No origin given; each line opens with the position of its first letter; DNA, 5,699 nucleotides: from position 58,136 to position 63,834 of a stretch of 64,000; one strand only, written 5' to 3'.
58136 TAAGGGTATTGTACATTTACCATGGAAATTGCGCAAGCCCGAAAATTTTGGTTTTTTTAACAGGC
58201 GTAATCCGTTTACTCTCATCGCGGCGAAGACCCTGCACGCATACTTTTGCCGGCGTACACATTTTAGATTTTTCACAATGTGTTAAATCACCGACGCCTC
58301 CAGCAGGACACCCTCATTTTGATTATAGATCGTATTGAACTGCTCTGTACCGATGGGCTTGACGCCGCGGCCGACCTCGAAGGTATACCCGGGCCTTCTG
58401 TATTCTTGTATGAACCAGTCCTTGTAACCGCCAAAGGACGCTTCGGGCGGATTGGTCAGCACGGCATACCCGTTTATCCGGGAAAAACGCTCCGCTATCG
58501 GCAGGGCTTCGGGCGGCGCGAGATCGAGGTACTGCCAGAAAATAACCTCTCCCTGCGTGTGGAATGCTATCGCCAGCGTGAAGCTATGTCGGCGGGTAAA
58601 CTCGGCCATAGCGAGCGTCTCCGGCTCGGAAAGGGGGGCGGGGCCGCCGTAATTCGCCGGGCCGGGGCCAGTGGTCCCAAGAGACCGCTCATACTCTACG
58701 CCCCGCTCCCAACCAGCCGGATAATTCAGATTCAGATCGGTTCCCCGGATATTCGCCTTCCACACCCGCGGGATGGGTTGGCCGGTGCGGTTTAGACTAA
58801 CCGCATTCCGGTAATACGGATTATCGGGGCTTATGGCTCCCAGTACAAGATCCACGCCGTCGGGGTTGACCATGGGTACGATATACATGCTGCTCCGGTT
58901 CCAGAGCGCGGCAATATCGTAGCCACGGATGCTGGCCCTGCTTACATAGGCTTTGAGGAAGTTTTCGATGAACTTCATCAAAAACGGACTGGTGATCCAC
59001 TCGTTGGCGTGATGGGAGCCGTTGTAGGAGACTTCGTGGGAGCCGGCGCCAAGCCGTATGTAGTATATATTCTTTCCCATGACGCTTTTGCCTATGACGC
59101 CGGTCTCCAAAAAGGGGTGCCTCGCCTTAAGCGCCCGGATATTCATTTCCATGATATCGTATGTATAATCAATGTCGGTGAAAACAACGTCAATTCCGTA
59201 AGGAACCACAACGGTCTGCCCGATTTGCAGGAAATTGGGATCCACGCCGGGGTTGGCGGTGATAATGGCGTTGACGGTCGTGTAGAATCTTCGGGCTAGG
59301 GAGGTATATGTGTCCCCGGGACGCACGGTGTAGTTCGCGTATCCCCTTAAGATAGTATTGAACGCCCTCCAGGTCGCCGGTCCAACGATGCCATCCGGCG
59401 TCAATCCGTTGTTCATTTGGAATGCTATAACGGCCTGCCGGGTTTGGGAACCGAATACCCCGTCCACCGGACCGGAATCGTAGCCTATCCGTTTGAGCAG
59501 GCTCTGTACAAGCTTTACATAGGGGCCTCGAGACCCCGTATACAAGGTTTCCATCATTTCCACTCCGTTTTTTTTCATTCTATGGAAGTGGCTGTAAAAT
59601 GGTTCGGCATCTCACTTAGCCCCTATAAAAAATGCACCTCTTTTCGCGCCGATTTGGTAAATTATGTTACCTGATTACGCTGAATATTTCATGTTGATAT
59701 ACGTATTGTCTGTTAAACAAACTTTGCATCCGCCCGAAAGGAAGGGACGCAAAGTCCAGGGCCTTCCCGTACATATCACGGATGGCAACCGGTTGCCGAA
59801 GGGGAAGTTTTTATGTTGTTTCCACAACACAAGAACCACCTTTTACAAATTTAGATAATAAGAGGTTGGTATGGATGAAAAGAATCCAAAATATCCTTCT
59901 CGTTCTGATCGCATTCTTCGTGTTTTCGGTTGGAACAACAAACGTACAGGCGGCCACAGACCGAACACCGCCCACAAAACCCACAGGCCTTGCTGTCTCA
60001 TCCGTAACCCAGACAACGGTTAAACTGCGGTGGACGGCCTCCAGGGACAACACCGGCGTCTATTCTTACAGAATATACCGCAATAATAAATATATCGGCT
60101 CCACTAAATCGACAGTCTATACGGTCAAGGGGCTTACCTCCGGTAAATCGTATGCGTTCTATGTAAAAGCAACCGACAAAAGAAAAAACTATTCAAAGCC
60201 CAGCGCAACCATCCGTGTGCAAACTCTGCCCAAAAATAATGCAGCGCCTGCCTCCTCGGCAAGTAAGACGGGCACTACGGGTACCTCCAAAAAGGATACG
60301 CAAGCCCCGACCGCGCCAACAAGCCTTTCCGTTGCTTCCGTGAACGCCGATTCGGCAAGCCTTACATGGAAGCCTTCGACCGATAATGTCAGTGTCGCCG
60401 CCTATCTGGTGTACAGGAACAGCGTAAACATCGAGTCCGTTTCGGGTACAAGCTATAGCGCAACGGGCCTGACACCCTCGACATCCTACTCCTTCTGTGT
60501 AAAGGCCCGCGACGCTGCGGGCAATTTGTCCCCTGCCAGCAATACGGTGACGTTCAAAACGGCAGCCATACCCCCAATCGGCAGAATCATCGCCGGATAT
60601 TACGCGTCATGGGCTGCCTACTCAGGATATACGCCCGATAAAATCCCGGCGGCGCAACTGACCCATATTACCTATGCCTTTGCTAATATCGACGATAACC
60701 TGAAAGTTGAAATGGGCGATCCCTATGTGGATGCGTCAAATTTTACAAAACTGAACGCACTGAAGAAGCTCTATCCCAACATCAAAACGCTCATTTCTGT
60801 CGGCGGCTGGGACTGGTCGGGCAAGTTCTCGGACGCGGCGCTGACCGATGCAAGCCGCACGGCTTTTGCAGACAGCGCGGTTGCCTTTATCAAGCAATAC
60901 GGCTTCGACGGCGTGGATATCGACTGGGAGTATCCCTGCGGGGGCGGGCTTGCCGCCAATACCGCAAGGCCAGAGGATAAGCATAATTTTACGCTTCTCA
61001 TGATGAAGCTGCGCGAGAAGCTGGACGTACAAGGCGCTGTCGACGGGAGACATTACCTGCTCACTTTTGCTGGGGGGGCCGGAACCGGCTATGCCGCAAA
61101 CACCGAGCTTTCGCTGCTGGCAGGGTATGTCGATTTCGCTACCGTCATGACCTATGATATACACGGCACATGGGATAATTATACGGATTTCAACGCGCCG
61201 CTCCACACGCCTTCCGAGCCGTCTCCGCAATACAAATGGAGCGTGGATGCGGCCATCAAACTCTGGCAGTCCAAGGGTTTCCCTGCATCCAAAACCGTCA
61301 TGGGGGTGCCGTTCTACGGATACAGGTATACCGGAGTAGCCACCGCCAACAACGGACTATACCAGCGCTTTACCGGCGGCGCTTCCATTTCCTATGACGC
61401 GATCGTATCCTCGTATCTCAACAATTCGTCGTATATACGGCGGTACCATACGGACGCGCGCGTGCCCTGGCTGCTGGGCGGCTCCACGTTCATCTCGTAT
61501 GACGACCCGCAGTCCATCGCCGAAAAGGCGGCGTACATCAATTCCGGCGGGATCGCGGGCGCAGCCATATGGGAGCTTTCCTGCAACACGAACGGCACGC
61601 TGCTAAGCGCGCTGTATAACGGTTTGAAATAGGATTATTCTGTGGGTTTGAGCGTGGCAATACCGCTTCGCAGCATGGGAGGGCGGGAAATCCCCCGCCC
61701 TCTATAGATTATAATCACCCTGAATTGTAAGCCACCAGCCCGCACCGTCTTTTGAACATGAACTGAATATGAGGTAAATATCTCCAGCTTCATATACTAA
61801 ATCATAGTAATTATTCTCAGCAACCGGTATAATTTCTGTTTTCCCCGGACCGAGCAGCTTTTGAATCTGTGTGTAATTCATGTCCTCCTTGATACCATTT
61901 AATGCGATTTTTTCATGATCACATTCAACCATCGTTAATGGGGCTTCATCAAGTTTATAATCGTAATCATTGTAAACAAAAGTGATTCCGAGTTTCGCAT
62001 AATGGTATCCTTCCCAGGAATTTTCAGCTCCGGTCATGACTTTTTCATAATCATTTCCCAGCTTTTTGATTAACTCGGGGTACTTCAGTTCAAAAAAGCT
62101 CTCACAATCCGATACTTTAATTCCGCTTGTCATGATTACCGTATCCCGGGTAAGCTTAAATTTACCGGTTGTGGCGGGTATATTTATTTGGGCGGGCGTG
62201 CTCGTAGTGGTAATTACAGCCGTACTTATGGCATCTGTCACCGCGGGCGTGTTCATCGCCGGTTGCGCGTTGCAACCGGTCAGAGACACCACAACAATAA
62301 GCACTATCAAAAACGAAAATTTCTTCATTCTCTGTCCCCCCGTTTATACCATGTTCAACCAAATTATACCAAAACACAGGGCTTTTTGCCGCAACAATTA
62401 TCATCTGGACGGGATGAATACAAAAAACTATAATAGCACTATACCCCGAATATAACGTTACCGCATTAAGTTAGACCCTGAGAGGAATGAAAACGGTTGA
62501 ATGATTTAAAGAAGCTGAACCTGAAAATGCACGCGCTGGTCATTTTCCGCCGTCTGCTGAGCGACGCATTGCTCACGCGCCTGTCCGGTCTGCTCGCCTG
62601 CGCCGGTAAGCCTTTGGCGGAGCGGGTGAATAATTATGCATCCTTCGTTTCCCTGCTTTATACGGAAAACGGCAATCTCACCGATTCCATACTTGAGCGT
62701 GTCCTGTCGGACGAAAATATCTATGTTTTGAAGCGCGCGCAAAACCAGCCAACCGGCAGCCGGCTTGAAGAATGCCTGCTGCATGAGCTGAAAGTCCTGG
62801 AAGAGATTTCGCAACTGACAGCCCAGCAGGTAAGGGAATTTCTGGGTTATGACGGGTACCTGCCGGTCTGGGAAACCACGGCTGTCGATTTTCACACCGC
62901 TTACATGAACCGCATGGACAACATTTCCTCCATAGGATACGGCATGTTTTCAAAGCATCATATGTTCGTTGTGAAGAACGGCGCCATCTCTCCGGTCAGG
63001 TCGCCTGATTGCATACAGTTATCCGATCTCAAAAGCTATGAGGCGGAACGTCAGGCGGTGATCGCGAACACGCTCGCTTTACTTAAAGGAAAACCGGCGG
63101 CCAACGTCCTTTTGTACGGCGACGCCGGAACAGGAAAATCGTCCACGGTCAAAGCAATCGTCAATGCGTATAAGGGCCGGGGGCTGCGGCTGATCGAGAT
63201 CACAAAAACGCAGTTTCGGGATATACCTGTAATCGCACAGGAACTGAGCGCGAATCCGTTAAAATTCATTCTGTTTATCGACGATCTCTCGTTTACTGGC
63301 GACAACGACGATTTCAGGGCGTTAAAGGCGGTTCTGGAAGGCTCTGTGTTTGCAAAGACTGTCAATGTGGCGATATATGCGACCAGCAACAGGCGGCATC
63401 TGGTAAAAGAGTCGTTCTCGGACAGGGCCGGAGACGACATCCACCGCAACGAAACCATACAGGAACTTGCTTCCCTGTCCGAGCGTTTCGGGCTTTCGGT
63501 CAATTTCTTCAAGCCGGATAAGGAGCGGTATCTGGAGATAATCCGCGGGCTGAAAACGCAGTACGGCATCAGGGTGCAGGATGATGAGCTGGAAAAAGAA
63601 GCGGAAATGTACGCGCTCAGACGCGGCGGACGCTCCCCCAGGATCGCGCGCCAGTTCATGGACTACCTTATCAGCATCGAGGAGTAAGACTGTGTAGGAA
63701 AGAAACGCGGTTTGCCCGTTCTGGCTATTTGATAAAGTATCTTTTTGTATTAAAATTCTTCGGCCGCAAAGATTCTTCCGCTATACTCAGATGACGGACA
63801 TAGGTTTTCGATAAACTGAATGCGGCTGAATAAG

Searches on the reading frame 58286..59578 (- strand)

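Call 48: search_protein_families(library=pfam, proteins=[window:58286-59578:-], max_evalue=0.001)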
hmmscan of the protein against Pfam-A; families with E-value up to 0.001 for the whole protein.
window:58286-59578:- (431 aa): 5 families
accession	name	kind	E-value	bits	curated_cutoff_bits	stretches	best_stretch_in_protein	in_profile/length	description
PF00246.29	Peptidase_M14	-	6e-36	125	21.6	1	145-352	3-194/286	Zinc carboxypeptidase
PF01471.23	PG_binding_1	-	1.8e-22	79.7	23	1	17-72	1-56/57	Putative peptidoglycan binding domain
PF01476.26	LysM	-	4.4e-12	46.2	20.9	1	83-126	1-43/43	LysM domain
PF23457.1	LysM2_NFP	-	1.1e-06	29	36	1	82-126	7-54/56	NFP LysM2 domain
PF09374.15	PG_binding_3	-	3.8e-06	27.4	24.6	0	54-78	12-34/76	Predicted Peptidoglycan domain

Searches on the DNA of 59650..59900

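Call 65: search_rna_families(source=window, start=59650, end=59900, threshold=evalue, max_evalue=1, show_alignments=0)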
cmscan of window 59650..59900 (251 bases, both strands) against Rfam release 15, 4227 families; matches with E-value up to 1: 1.
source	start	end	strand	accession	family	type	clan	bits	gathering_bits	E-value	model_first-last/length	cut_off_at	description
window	59715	59800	+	RF01051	c-di-GMP-I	Cis-reg; riboswitch;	CL00126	37.9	35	3.1e-06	1-87/87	no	c-di-GMP-I riboswitch aptamer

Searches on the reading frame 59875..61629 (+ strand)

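Call 48: search_protein_families(library=pfam, proteins=[window:59875-61629:+], max_evalue=0.001)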
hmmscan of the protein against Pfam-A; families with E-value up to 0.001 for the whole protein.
window:59875-61629:+ (585 aa): 5 families
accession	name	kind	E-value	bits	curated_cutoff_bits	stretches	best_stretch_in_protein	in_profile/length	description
PF00704.34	Glyco_hydro_18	-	1.6e-85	288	29.6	1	239-569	2-315/317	Glycosyl hydrolases family 18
PF00041.27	fn3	-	3.4e-22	78.9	25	2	147-227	2-83/84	Fibronectin type III domain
PF16893.11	fn3_2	-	1.9e-06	28.4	27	0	33-117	3-89/89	Fibronectin type III domain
PF25788.1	Ig_Rha78A_N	-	1.3e-05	25.8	27.4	0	185-230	55-102/105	Rha78A-like, N-terminal immunoglobulin domain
PF18370.7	RGI_lyase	-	0.00096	19.9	27.8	0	45-107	15-80/86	Rhamnogalacturonan I lyases beta-sheet domain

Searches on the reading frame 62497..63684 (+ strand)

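Call 48: search_protein_families(library=pfam, proteins=[window:62497-63684:+], max_evalue=0.001)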
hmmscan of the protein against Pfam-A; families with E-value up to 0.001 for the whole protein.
window:62497-63684:+ (396 aa): 3 families
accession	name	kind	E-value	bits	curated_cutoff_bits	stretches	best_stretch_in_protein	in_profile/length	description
PF05673.19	DUF815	-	3.7e-85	285.5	23.8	1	156-392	5-246/249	Protein of unknown function (DUF815)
PF13191.12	AAA_16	-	8e-07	30.1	32.6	1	192-267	15-88/167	AAA ATPase domain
PF00004.35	AAA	-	5.5e-06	27.3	21.2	1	204-311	1-123/131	ATPase family associated with various cellular activities (AAA)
